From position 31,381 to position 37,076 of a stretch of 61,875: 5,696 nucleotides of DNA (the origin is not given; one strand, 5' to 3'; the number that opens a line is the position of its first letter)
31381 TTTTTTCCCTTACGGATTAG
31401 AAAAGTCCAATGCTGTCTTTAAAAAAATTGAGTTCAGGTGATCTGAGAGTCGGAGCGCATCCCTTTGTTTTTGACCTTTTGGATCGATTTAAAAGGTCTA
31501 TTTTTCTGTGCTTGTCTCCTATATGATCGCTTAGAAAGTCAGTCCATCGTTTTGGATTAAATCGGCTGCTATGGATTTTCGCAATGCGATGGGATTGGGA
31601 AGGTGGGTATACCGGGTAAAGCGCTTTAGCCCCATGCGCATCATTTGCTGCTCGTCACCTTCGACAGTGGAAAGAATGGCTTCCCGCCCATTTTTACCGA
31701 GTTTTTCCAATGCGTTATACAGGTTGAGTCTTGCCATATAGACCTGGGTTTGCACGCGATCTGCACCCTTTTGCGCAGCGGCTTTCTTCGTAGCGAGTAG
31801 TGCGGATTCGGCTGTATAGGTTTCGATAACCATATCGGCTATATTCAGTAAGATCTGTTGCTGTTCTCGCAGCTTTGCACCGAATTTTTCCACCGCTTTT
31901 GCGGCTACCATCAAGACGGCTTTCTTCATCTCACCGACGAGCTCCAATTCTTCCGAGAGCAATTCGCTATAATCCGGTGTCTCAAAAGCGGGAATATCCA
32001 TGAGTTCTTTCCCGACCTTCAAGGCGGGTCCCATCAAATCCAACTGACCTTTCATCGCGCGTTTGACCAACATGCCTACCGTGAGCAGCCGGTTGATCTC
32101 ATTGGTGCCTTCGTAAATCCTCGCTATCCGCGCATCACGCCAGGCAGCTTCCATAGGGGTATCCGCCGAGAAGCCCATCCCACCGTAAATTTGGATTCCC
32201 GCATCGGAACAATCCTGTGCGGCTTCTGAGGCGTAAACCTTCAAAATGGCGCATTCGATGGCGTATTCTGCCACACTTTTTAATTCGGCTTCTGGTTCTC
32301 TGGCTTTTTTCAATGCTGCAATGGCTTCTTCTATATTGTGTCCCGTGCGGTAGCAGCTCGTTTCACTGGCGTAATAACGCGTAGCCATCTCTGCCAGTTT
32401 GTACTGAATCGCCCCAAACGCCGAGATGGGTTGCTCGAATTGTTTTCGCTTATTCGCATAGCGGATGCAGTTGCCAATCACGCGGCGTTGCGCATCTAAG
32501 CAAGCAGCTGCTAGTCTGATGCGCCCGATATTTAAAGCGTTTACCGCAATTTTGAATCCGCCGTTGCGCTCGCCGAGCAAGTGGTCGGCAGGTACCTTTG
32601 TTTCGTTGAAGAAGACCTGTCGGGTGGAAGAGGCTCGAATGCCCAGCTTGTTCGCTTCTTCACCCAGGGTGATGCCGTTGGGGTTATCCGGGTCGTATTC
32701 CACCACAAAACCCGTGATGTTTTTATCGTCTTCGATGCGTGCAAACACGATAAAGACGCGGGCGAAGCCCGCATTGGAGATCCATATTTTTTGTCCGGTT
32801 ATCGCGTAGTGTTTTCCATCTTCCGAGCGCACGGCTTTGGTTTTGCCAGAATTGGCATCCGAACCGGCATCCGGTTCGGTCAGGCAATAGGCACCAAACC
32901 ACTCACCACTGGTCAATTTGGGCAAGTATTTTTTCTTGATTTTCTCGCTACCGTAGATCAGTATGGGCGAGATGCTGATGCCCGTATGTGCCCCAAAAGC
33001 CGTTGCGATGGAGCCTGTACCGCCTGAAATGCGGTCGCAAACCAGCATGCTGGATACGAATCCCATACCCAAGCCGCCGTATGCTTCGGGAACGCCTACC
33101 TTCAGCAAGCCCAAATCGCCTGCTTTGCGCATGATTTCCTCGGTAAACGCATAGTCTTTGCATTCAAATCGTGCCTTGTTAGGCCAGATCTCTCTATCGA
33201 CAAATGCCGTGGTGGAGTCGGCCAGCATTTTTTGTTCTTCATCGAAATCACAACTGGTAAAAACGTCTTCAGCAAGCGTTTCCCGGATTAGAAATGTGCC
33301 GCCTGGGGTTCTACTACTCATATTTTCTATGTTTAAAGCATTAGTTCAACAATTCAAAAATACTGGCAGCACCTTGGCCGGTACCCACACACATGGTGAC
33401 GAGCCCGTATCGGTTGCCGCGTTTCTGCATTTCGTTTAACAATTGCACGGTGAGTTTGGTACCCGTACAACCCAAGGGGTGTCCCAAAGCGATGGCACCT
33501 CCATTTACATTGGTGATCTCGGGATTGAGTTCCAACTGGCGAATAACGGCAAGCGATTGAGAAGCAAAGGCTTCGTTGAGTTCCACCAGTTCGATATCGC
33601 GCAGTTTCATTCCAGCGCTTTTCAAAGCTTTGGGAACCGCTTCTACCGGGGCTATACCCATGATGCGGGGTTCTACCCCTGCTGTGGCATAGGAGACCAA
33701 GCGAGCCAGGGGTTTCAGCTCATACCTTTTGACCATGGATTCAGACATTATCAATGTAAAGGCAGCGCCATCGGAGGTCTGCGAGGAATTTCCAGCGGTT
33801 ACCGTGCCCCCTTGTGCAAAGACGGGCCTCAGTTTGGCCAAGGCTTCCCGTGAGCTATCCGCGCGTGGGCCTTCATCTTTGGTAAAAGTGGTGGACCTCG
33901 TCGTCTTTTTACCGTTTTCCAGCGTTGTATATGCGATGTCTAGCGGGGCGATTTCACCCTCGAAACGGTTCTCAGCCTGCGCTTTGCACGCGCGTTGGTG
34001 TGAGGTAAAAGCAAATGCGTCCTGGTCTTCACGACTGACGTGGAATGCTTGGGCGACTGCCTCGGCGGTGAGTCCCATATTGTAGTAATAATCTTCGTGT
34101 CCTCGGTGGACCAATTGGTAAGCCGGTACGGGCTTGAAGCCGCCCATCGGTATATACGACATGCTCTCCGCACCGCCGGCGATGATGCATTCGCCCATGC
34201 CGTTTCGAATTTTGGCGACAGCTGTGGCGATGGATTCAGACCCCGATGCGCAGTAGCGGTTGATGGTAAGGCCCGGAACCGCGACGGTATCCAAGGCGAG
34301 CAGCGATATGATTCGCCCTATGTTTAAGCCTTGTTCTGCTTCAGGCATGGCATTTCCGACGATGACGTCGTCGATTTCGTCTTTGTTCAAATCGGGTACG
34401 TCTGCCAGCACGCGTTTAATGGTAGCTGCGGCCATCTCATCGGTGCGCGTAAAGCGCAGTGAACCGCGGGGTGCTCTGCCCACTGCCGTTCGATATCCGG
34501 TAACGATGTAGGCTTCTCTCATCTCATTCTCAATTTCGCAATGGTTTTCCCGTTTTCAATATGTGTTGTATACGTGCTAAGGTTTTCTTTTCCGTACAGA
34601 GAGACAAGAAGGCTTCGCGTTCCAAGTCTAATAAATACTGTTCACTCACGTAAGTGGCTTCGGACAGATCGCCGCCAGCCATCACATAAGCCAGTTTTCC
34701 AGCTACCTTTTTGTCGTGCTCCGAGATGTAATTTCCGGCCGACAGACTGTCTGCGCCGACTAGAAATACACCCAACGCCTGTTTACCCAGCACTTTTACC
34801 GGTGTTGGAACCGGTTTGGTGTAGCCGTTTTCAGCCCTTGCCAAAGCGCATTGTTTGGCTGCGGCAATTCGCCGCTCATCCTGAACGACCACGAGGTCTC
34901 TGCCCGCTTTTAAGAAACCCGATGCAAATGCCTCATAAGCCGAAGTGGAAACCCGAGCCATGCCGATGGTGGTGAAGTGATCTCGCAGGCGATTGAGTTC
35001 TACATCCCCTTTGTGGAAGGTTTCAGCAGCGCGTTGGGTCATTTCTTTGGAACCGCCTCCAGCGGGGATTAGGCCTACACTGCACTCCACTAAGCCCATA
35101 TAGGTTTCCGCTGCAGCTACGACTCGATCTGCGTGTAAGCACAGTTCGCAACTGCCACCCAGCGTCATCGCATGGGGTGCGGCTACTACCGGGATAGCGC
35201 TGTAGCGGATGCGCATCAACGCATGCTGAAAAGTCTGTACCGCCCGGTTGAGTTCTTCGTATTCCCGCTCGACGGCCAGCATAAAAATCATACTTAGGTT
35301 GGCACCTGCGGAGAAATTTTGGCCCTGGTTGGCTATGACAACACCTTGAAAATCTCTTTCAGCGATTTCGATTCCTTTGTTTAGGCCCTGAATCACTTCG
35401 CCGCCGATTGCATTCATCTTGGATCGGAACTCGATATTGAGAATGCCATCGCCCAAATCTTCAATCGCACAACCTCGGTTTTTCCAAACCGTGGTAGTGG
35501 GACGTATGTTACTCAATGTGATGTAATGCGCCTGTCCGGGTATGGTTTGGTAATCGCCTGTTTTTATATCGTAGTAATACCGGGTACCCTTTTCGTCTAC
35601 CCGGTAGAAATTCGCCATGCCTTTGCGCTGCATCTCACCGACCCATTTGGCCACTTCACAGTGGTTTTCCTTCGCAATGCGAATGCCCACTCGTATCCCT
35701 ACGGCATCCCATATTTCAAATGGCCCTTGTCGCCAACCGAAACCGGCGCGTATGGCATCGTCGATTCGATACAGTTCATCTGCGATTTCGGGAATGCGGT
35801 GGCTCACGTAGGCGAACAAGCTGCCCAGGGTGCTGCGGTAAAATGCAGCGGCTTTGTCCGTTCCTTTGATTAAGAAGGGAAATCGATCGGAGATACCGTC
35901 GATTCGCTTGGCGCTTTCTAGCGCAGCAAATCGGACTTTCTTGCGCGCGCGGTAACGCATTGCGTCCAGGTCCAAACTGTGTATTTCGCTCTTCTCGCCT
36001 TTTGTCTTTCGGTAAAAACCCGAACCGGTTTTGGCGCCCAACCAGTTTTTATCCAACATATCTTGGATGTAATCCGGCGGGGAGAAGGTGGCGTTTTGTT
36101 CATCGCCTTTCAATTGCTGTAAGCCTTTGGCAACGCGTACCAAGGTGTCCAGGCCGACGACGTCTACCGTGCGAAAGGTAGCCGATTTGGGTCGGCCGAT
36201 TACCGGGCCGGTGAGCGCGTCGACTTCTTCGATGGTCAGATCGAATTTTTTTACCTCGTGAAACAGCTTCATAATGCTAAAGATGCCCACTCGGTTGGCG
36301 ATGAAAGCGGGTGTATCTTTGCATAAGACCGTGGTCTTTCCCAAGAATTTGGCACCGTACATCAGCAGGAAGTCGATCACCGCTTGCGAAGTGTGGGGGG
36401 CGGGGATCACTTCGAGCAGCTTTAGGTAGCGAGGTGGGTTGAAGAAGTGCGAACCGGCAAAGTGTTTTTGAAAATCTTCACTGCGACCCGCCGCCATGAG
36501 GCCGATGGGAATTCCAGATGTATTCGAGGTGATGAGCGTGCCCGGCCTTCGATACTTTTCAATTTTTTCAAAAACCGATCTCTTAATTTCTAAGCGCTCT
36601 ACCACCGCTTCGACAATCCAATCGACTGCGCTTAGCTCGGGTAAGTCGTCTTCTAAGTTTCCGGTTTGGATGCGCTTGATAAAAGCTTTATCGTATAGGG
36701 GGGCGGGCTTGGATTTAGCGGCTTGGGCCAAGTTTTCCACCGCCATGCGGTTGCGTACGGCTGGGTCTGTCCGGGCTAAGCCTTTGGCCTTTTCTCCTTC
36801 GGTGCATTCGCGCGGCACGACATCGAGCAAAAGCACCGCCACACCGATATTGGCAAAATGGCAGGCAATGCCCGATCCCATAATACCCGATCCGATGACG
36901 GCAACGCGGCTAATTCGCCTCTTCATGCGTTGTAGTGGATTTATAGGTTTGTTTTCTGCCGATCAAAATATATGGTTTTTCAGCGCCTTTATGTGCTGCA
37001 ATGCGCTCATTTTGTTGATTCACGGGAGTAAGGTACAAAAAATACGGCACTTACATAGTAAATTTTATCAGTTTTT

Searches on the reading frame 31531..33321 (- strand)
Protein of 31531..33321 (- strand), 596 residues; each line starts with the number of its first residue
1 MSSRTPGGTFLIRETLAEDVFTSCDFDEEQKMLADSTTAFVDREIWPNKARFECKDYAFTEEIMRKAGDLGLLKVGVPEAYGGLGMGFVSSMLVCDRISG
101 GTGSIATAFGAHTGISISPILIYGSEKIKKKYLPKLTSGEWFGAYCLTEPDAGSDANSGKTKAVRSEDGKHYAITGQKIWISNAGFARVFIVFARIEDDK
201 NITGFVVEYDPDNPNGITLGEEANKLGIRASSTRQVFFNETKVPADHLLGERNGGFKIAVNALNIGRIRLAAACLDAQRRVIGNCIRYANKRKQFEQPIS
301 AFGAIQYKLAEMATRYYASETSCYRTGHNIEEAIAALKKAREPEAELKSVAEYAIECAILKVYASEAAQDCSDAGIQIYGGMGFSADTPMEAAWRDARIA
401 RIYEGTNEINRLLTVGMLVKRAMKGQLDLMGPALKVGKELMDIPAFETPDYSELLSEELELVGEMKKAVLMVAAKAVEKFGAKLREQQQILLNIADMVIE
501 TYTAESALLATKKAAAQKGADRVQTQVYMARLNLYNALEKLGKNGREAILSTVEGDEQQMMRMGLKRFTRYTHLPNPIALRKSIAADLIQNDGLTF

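Call 10: search_protein_families(library=pfam, proteins=[window:31531-33321:-])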
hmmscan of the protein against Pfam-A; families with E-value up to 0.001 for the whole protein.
window:31531-33321:- (596 aa): 7 families
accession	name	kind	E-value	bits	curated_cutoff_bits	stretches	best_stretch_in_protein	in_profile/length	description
PF00441.29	Acyl-CoA_dh_1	-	4.7e-38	131.1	22.4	1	253-412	1-143/150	Acyl-CoA dehydrogenase, C-terminal domain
PF02771.21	Acyl-CoA_dh_N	-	7.6e-32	110.5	22.9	1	28-140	2-113/113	Acyl-CoA dehydrogenase, N-terminal domain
PF21263.2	Acyl-CoA-dh_C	-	6.9e-27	94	27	1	465-567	2-96/96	Acyl-CoA dehydrogenase, C-terminal domain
PF02770.24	Acyl-CoA_dh_M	-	1.4e-21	76.9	33.3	1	144-239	1-95/97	Acyl-CoA dehydrogenase, middle domain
PF08028.16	Acyl-CoA_dh_2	-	4.8e-14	53.2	22.7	1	271-407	4-133/134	Acyl-CoA dehydrogenase, C-terminal domain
PF22924.1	ACOX_C_alpha1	-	1.1e-09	38.8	27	1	265-410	6-160/169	Acyl-CoA oxidase, C-alpha1 domain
PF21343.2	ACAD9-ACADV_C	-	0.00012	22.8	27.8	1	474-545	22-92/120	ACAD9/ACADV, C-terminal domain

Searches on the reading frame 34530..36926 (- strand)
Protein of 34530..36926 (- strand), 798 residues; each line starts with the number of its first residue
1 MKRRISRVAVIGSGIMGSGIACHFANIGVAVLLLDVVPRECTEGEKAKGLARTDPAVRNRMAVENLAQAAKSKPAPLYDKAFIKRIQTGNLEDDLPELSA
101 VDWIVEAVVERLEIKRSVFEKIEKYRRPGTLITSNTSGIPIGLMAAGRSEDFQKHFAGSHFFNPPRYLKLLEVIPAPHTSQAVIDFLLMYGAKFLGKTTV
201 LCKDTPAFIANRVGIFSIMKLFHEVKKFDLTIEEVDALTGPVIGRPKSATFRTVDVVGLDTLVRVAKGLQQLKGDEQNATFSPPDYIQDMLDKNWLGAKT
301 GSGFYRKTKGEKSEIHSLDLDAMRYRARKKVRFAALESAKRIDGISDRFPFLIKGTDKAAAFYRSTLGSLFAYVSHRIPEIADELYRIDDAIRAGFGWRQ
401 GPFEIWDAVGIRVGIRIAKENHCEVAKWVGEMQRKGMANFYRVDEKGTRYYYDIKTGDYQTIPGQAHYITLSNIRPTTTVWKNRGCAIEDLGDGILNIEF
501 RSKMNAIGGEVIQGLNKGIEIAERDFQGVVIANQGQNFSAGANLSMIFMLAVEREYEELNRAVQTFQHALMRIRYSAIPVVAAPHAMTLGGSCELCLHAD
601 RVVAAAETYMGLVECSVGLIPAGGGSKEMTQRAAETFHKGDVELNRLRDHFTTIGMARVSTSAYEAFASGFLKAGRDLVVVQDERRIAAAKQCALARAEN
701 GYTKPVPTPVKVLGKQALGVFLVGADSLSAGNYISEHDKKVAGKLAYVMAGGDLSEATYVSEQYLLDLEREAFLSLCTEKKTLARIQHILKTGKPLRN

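Call 10: search_protein_families(library=pfam, proteins=[window:34530-36926:-])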
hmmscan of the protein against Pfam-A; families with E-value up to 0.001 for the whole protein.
window:34530-36926:- (798 aa): 4 families
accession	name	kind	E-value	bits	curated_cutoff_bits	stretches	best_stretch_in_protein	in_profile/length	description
PF02737.24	3HCDH_N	-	8.2e-42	143.6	22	1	8-205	2-180/180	3-hydroxyacyl-CoA dehydrogenase, NAD binding domain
PF00725.27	3HCDH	-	1.7e-20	73.8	22.1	2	208-306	2-96/97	3-hydroxyacyl-CoA dehydrogenase, C-terminal domain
PF00378.25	ECH_1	-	1.2e-15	58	27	1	493-632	4-143/251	Enoyl-CoA hydratase/isomerase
PF16113.10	ECH_2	-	4.5e-09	36.7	27.2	1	498-627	6-137/335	Enoyl-CoA hydratase/isomerase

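Call 14: find_related_loci(query=window:34530-36926:-, collection=genome_contigs, flank=10000)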
Query window:34530-36926:- (798 aa) in genome_contigs; peptide patterns used: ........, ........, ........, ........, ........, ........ (x = any residue, [..] = any of these).
599 stretches matched a pattern (row limit reached: there are more); 565 encode a relative of the query (tblastn E <= 1e-3); the best 80 are kept; 80 distinct loci.
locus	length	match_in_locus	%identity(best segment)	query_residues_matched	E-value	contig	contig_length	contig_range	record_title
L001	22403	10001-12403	67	1-798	0e+0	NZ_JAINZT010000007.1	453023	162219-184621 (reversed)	Robertkochia flava strain 3YJGBD-35 contig7, whole genome shotgun sequence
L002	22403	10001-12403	67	1-798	0e+0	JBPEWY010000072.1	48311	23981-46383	MAG: Flavobacteriaceae bacterium isolate MAG10 MAG10_MAG10_72, whole genome shotgun sequence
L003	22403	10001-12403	66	1-798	0e+0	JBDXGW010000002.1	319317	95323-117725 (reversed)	MAG: Gillisia sp. isolate CB.55.F.D4_76_115 CB_55_F_D4_76_115_000000000002, whole genome shotgun sequence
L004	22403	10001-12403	66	1-798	0e+0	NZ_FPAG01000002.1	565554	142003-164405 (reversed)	Zhouia amylolytica strain CGMCC 1.6114, whole genome shotgun sequence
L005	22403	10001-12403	66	1-798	0e+0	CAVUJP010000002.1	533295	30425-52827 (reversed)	MAG: uncultured Flavobacteriaceae bacterium isolate MFD01721.bin.1.309 genome assembly, contig: contig_13111, whole geno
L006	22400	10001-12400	66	2-798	0e+0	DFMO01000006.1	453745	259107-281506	MAG TPA_asm: Flavobacteriaceae bacterium UBA3591 UBA3591_contig_29, whole genome shotgun sequence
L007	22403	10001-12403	65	1-798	0e+0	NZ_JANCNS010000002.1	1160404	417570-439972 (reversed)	Christiangramia oceanisediminis strain GC03-9 NODE_2_length_1160404_cov_57.585692, whole genome shotgun sequence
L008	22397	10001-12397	64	1-798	0e+0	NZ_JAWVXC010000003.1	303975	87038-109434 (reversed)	MAG: Lutibacter sp. isolate HN12.bin.11 k141_159330_length_303975_cov_144.5368, whole genome shotgun sequence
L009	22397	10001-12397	66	3-798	0e+0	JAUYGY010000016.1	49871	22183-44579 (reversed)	MAG: Aequorivita sp. isolate C24_maxbin.034 C24_k141_1046813, whole genome shotgun sequence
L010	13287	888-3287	66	2-798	0e+0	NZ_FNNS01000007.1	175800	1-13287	Aequorivita viscosa strain CGMCC 1.11023, whole genome shotgun sequence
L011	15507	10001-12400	65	2-798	0e+0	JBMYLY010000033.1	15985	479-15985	MAG: Flavobacteriaceae bacterium isolate ME_XS_2108_bin33 ME_XS_2108_bin33_32, whole genome shotgun sequence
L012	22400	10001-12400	65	2-798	0e+0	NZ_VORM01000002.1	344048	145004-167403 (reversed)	Subsaximicrobium wynnwilliamsii strain G#7(T) NODE_2_length_344048_cov_152.714, whole genome shotgun sequence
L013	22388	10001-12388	65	1-798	0e+0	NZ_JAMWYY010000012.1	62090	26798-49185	MAG: Flavobacterium sp. isolate MSM5 MSM5_12, whole genome shotgun sequence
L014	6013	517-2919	66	1-798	0e+0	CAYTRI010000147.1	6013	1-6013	MAG TPA_asm: uncultured Flavobacteriaceae bacterium isolate SRP268394_co1_100 genome assembly, contig: NODE_18661_length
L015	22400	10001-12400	66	2-798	0e+0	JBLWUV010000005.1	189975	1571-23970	MAG: Aequorivita sp. isolate EA11-06 A11maxbin.005RE.5K@5, whole genome shotgun sequence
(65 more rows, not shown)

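Call 16: find_encoding_contigs(protein=window:34530-36926:-, flank=10000, max_places=6)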
Protein window:34530-36926:- (798 aa): 1 contig read that carries it; 1 place shown.
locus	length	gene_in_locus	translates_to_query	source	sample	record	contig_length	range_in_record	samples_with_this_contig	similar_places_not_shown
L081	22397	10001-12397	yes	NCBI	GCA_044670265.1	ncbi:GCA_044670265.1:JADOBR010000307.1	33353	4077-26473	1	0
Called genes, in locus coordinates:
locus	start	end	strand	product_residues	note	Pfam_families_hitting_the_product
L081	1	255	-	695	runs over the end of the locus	PF07697:7TMR-HDED, PF07698:7TM-7TMR_HD, PF01966:HD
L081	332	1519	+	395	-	PF00108:Thiolase_N, PF00109:ketoacyl-synt (weak), PF02803:Thiolase_C, PF22691:Thiolase_C_1 (faint)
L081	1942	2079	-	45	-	-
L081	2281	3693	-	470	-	PF13424:TPR_12 (faint), PF13428:TPR_14 (faint), PF13429:TPR_15 (weak), PF14559:TPR_19 (weak), PF00515:TPR_1 (weak), PF07719:TPR_2 (weak), PF13181:TPR_8 (weak), PF13432:TPR_16 (weak), +4 more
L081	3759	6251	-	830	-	PF00521:DNA_topoisoIV, PF03989:DNA_gyraseA_C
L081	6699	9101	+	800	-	PF13620:CarboxypepD_reg, PF13715:CarbopepD_reg_2, PF07715:Plug, PF00593:TonB_dep_Rec_b-barrel, PF14905:OMP_b-brl_3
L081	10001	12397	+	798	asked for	PF02737:3HCDH_N, PF00725:3HCDH, PF00378:ECH_1, PF16113:ECH_2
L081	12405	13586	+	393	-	PF00108:Thiolase_N, PF02803:Thiolase_C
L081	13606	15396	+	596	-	PF02771:Acyl-CoA_dh_N, PF02770:Acyl-CoA_dh_M, PF00441:Acyl-CoA_dh_1, PF22924:ACOX_C_alpha1, PF08028:Acyl-CoA_dh_2, PF21263:Acyl-CoA-dh_C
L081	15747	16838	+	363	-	PF01594:AI-2E_transport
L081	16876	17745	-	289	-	PF02629:CoA_binding, PF13607:Succ_CoA_lig, PF00549:Ligase_CoA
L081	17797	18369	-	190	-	PF08207:EFP_N, PF01132:EFP, PF09285:Elong-fact-P_C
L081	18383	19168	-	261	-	PF25087:GMPPB_C (weak), PF25084:LbH_EIF2B (faint), PF00132:Hexapep, PF13720:Acetyltransf_11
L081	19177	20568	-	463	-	PF03331:LpxC, PF07977:FabA, PF22817:ApeP-like (weak), PF22818:ApeI-like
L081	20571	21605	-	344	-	PF04613:LpxD, PF25087:GMPPB_C (faint), PF25084:LbH_EIF2B (faint), PF00132:Hexapep, PF14602:Hexapep_2 (faint), PF00132:Hexapep (weak)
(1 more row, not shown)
